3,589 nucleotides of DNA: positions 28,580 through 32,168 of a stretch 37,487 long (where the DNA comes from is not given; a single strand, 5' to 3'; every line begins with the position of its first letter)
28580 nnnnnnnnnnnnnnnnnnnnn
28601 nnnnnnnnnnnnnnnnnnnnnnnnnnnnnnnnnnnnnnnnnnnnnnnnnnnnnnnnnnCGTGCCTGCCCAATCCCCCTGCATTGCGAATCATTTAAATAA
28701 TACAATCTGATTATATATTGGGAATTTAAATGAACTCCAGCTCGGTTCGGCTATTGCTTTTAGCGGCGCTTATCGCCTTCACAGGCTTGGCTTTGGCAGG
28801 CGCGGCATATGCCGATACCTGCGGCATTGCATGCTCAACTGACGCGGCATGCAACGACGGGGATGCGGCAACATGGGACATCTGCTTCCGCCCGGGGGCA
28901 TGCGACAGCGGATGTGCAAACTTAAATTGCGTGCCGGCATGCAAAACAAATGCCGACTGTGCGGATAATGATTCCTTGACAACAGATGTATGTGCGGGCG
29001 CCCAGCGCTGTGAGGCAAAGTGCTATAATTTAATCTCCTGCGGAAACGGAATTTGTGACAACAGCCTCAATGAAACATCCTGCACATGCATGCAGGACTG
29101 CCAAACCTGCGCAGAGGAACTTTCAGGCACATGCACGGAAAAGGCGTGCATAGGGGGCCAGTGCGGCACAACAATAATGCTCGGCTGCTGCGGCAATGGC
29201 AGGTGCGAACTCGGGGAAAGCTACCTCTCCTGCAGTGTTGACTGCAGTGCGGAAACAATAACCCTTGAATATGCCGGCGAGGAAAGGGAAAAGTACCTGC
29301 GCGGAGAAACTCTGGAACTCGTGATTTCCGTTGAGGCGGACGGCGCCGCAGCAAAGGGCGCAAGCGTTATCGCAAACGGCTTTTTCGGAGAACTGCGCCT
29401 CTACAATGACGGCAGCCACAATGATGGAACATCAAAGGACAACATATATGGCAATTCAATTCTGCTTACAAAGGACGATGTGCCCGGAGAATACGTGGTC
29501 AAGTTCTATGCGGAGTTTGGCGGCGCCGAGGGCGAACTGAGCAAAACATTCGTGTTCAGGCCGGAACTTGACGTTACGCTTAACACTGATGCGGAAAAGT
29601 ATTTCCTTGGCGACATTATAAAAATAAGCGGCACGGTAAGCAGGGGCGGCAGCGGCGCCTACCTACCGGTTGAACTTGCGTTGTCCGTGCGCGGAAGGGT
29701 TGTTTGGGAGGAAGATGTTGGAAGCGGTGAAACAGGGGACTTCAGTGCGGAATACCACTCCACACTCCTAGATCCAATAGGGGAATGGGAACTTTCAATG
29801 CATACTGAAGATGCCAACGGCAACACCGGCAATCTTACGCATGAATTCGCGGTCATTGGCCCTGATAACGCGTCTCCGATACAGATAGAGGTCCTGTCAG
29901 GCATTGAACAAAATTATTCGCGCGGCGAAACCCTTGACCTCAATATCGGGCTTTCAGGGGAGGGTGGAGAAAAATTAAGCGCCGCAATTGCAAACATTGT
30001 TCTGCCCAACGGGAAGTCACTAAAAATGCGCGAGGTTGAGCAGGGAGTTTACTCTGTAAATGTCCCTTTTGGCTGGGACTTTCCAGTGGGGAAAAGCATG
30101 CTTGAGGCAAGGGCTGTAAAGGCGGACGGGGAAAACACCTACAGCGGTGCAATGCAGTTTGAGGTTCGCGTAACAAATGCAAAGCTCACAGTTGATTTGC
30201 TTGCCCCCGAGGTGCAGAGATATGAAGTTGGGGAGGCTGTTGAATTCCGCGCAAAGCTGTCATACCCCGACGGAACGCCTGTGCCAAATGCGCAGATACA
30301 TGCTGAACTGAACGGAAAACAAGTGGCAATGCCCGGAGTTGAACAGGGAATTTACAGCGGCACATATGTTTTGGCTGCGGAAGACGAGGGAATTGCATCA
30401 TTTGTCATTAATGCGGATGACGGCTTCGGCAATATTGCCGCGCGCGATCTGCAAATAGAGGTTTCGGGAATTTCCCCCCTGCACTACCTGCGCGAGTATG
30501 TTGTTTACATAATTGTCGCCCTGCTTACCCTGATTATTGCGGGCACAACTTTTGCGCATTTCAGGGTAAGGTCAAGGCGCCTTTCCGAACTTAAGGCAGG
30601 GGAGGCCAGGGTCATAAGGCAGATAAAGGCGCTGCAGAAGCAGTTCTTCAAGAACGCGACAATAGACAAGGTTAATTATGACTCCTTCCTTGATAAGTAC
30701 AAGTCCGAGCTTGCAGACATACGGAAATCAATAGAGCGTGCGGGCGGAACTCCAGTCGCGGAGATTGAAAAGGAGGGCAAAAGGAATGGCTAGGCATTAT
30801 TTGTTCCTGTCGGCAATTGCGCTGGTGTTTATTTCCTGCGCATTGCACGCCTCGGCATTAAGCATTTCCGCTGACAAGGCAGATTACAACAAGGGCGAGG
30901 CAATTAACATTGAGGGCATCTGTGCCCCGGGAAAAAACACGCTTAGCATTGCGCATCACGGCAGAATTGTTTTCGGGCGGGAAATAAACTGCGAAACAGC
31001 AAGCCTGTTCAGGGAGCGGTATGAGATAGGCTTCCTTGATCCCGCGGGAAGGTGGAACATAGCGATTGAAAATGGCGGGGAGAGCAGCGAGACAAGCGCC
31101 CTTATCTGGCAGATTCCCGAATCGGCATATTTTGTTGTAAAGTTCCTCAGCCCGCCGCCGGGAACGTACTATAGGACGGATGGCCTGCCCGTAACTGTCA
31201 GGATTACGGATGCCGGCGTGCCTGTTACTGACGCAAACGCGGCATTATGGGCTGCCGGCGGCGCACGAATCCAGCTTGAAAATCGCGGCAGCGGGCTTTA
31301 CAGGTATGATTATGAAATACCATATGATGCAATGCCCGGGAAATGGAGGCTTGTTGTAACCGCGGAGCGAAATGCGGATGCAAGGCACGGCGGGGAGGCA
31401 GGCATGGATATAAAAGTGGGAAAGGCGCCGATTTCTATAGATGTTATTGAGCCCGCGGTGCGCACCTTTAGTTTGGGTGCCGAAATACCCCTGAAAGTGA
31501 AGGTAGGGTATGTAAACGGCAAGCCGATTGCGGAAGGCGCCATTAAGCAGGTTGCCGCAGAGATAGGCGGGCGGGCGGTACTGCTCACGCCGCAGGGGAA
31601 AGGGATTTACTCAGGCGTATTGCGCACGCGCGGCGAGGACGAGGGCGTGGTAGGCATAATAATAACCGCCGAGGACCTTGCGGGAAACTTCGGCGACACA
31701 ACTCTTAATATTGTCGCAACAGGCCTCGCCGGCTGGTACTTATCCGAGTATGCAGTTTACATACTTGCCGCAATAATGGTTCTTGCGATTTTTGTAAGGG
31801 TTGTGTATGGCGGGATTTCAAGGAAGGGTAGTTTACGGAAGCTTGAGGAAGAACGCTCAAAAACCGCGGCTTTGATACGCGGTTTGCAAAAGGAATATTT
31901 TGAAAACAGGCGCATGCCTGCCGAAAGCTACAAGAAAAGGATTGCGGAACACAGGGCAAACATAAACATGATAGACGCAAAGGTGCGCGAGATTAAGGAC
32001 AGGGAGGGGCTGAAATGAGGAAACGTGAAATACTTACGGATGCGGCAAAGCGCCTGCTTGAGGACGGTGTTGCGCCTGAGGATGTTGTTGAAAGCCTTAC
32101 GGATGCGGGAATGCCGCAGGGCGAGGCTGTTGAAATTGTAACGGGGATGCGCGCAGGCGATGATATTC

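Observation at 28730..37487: Uncharacterised module: two Ig-repeat single-pass surface proteins coupled to KaiC-like ATPases, Walker-A-less paralogs, a coiled-coil protein and a CheY-like receiver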

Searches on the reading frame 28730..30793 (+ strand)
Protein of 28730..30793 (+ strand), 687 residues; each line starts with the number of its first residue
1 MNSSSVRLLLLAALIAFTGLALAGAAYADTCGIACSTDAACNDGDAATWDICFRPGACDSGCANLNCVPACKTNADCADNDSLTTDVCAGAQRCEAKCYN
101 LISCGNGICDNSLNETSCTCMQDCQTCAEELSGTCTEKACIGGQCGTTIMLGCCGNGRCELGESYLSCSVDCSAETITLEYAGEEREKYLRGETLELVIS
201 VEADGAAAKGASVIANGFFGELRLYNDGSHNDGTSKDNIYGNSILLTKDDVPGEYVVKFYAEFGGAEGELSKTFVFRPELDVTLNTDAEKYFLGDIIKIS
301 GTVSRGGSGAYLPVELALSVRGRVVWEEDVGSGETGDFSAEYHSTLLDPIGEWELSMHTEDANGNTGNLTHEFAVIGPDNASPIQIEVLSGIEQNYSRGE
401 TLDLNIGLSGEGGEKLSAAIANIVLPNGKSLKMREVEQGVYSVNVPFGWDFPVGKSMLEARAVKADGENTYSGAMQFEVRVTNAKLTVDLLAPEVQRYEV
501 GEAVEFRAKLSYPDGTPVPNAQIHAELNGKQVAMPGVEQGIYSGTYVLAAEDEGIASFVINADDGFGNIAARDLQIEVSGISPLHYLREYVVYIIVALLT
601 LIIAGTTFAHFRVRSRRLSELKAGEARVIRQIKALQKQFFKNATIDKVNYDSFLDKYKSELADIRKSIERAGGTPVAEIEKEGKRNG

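Call 7: search_protein_families(library=pfam, proteins=[window:28730-30793:+], max_evalue=0.1)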
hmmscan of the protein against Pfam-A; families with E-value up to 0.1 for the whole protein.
window:28730-30793:+ (687 aa): 2 families
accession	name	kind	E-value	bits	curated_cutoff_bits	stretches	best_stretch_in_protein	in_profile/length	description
PF01835.25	MG2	-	0.019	15.8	32.8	0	321-367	44-90/96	MG2 domain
PF12731.12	Mating_N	-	0.084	13.4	21.4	0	623-659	10-45/95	Mating-type protein beta 1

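Call 8: search_protein_families(library=ncbifam, proteins=[window:28730-30793:+], max_evalue=0.1)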
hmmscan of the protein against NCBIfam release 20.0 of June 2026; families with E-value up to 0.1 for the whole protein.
window:28730-30793:+ (687 aa): 1 family
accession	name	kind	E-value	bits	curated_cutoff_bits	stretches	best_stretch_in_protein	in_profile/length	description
NF041940.1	choice_anch_X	domain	0.054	13.2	25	1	227-259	6-35/37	choice-of-anchor X domain-containing protein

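Call 92: search_protein_families(library=padloc, proteins=[window:28730-30793:+], max_evalue=0.01)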
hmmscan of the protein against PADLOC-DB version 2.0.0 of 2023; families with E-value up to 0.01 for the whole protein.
window:28730-30793:+ (687 aa): 0 families

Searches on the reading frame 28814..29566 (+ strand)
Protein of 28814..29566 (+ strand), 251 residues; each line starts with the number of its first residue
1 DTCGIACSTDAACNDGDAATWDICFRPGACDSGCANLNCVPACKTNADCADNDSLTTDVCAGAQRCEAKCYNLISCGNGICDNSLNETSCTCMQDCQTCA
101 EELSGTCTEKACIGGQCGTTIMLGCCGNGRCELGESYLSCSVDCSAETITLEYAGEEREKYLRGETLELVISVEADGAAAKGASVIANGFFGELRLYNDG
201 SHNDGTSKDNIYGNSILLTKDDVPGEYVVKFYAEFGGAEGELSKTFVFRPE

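Call 45: search_protein_families(library=pfam, proteins=[window:28814-29566:+], max_evalue=5)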
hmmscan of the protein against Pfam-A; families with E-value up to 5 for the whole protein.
seq(251 aa): 0 families

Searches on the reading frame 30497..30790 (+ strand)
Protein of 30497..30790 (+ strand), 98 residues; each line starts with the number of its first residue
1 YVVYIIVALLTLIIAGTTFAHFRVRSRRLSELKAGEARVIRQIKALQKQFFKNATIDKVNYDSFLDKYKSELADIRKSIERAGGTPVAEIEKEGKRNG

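Call 45: search_protein_families(library=pfam, proteins=[window:30497-30790:+], max_evalue=5)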
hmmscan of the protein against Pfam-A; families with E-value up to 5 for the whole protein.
seq(98 aa): 2 families
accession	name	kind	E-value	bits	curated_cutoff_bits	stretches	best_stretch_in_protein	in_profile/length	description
PF12731.12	Mating_N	-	0.0051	17.3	21.4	1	34-70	10-45/95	Mating-type protein beta 1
PF20370.3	DUF6665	-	0.11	13.3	27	1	15-58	17-61/106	Family of unknown function (DUF6665)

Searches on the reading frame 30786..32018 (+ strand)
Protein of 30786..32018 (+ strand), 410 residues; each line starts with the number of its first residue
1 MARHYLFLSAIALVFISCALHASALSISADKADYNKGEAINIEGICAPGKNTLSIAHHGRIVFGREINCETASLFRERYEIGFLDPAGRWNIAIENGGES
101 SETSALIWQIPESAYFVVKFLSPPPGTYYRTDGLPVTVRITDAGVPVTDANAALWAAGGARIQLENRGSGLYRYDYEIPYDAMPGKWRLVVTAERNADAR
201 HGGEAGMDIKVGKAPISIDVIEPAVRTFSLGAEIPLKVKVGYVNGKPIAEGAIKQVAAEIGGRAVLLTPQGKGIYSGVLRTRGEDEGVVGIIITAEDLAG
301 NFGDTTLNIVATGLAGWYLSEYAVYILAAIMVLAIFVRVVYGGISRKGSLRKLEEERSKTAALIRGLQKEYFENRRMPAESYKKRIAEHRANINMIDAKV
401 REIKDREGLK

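Call 7: search_protein_families(library=pfam, proteins=[window:30786-32018:+], max_evalue=0.1)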
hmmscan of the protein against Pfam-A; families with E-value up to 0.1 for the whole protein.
window:30786-32018:+ (410 aa): 1 family
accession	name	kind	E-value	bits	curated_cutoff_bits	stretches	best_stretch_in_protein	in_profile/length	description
PF01835.25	MG2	-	0.00042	21.1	32.8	1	161-198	50-87/96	MG2 domain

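Call 8: search_protein_families(library=ncbifam, proteins=[window:30786-32018:+], max_evalue=0.1)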
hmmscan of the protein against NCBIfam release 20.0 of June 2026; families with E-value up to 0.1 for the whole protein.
window:30786-32018:+ (410 aa): 0 families

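Call 15: find_homologous_proteins(query=window:30786-32018:+, max_evalue=0.001)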
Query window:30786-32018:+ (410 aa): 3 proteins with E <= 0.001 among 8000 candidates.
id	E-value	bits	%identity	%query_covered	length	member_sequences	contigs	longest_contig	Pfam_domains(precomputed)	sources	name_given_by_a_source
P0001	4.9e-269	910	100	100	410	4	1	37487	-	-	-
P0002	6.2e-82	294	40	95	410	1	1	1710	-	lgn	-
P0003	1.9e-71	259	38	95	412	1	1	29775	-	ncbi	-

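Call 16: find_encoding_contigs(protein=P0003, flank=10000, max_places=4)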
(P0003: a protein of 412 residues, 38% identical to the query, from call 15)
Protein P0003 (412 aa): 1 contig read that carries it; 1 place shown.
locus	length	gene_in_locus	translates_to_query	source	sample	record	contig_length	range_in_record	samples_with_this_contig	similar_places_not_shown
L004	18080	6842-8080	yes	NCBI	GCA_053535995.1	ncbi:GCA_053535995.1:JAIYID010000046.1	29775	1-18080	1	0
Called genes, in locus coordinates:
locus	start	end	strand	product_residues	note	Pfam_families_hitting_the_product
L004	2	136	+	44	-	?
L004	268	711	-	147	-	-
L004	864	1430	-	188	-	PF01467:CTP_transf_like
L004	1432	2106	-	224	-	PF01121:CoaE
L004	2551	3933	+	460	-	PF02878:PGM_PMM_I, PF02879:PGM_PMM_II, PF02880:PGM_PMM_III, PF00408:PGM_PMM_IV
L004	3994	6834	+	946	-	-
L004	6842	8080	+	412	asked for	-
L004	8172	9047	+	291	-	PF06745:ATPase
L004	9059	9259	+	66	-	PF13481:AAA_25 (weak), PF06745:ATPase, PF23442:DUF7125 (weak)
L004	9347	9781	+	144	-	PF06745:ATPase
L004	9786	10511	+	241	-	PF06745:ATPase (weak), PF23365:DUF7090 (faint)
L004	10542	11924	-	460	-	-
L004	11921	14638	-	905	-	PF01326:PPDK_N, PF00391:PEP-utilizers, PF02896:PEP-utilizers_C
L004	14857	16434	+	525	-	PF14691:Fer4_20, PF13241:NAD_binding_7 (faint), PF00070:Pyr_redox (faint), PF00890:FAD_binding_2 (weak), PF01266:DAO (weak), PF07992:Pyr_redox_2, PF13450:NAD_binding_8, PF13738:Pyr_redox_3 (weak), +3 more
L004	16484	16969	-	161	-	-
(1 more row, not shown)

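Call 17: find_encoding_contigs(protein=P0002, flank=10000, max_places=4)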
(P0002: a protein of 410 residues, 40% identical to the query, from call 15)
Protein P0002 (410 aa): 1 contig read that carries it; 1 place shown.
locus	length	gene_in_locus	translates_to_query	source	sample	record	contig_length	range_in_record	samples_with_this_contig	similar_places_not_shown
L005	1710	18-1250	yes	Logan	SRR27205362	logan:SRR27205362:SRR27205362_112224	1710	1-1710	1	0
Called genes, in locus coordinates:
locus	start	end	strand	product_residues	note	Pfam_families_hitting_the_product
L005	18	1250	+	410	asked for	-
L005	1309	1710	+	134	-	?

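Call 66: find_homologous_proteins(query=A3, max_evalue=0.001)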
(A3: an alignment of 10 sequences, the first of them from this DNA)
Query A3 (10 sequences) (410 aa, profile of the alignment): 2 proteins with E <= 0.001 among 8000 candidates.
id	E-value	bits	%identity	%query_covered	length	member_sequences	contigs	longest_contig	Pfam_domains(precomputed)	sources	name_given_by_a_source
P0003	1.1e-154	533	38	95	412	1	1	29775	-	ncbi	-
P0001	2.6e-154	532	100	100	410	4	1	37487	-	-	-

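Call 81: find_related_loci(query=A5, collection=metagenome_contigs, flank=10000)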
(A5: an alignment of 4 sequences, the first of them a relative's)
Query A5 (410 aa) in metagenome_contigs; peptide patterns used: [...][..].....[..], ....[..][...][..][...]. (x = any residue, [..] = any of these).
153 stretches matched a pattern, but none encodes a relative of the query by tblastn (E <= 1e-3).

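Call 84: predict_structure(alignment_id=A4)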
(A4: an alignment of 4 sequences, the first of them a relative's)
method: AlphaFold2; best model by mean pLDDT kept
length: 410 residues; sequences in the alignment: 4
mean_pLDDT: 82.0   pTM: 0.50
mean pLDDT of the five models: 82.0, 81.2, 79.1, 76.1, 71.3
residues with pLDDT >= 90: 96; 70-90: 253; 50-70: 53; < 50: 8
segments of 3 or more residues with pLDDT < 50: 20-22
pLDDT, mean of each block of 10 residues (from residue 1): 59 56 75 80 89 85 83 84 77 88 84 73 89 91 85 78 90 90 83 71 82 91 88 91 84 91 91 90 86 92 92 71 76 80 68 82 84 79 85 86 66
secondary structure, 60 per line:
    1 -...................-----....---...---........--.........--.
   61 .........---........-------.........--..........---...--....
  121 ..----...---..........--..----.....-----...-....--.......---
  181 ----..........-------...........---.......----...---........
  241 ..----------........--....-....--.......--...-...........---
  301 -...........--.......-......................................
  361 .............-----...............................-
elements in order: H2-20 E26-29 E33-35 E39-46 E49-57 E60-69 E73-80 E88-96 E99-108 E117-122 E127-129 E133-142 E151-155 E161-163 E165-168 E171-177 E185-194 E202-212 E216-222 E227-229 E233-242 E253-260 E263-266 E268-271 E274-280 E287-297 E302-312 H315-321 H323-373 H379-409

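Call 87: fold_search(model_id=the predicted structure, library=pdb)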
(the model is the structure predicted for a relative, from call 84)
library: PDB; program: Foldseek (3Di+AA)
matches with E <= 10: 1989; with E <= 0.001: 703
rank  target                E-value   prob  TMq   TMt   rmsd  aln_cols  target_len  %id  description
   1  9u5z_E                9.9e-14  1.00  0.20  0.07  16.1       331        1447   16  C3 convertases zymogen C4b2 in activation state (released 2026-01-14)
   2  5jpm_A                1.2e-13  1.00  0.23  0.16  15.6       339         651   17  Structure of the complex of human complement C4 with MASP-2 rebuilt using iMDFF (released 2016-08-10)
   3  9u61_C                1.3e-13  1.00  0.22  0.15  17.0       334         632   16  CP/MBL pathways C3 convertase C4b2a and C3 complex (released 2026-01-14)
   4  8eok_G                1.0e-12  1.00  0.22  0.16  16.7       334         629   16  Structure of the C3bB proconvertase in complex with lufaxin and factor Xa (released 2023-08-30)
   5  9fx2                  2.5e-12  1.00  0.24  0.10  16.7       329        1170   12  Structure of methylamine activated CD109 (released 2025-03-19)
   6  7q62_B                3.5e-12  1.00  0.23  0.13  16.3       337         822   13  Structure of TEV cleaved A2ML1 dimer (A2ML1-TT dimer) (released 2022-04-20)
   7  3hs0_A                6.1e-12  1.00  0.20  0.14  21.9       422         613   10  Cobra Venom Factor (CVF) in complex with human factor B (released 2009-07-07)
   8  3hs0_F                1.9e-11  1.00  0.20  0.14  22.0       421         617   10  Cobra Venom Factor (CVF) in complex with human factor B (released 2009-07-07)
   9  9fx3_A                3.5e-11  1.00  0.21  0.09  16.6       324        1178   13  Structure of active human CD109 (released 2025-03-19)
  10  5irb_B                5.8e-11  1.00  0.21  0.25  23.6       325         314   13  Structural insight into host cell surface retention of a 1.5-MDa bacterial ice-binding adhesin (released 2017-07-19)
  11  8s3o_A                6.1e-11  1.00  0.20  0.08  18.9       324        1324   13  Structure of native human CD109 (released 2025-03-05)
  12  4e9l                  6.5e-11  1.00  0.22  0.27  17.8       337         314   14  FdeC, a Novel Broadly Conserved Escherichia coli Adhesin Eliciting Protection against Urinary Tract Infections (released 2012-04-25)
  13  8ayh_B                6.9e-11  1.00  0.20  0.09  21.6       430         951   10  Structure of Complement C5 in Complex with small molecule inhibitor and CVF (released 2022-12-21)
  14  7q62_A                6.9e-11  1.00  0.20  0.08  19.8       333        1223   15  Structure of TEV cleaved A2ML1 dimer (A2ML1-TT dimer) (released 2022-04-20)
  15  2rik                  1.6e-10  1.00  0.25  0.33  19.7       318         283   13  I-band fragment I67-I69 from titin (released 2008-01-22)
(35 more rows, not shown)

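Call 92: search_protein_families(library=padloc, proteins=[window:30786-32018:+], max_evalue=0.01)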
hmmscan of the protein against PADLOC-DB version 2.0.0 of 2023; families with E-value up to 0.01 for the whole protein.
window:30786-32018:+ (410 aa): 0 families

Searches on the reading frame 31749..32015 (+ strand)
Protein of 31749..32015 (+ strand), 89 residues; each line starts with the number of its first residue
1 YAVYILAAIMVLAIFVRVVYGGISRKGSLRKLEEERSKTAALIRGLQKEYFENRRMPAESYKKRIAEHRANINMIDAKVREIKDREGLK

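Call 45: search_protein_families(library=pfam, proteins=[window:31749-32015:+], max_evalue=5)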
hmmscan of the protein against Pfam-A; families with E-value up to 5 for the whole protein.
seq(89 aa): 1 family
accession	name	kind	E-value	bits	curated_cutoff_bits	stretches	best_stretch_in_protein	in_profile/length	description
PF23379.1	DUF7096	-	0.1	12.9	27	1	3-37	6-40/208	Domain of unknown function (DUF7096)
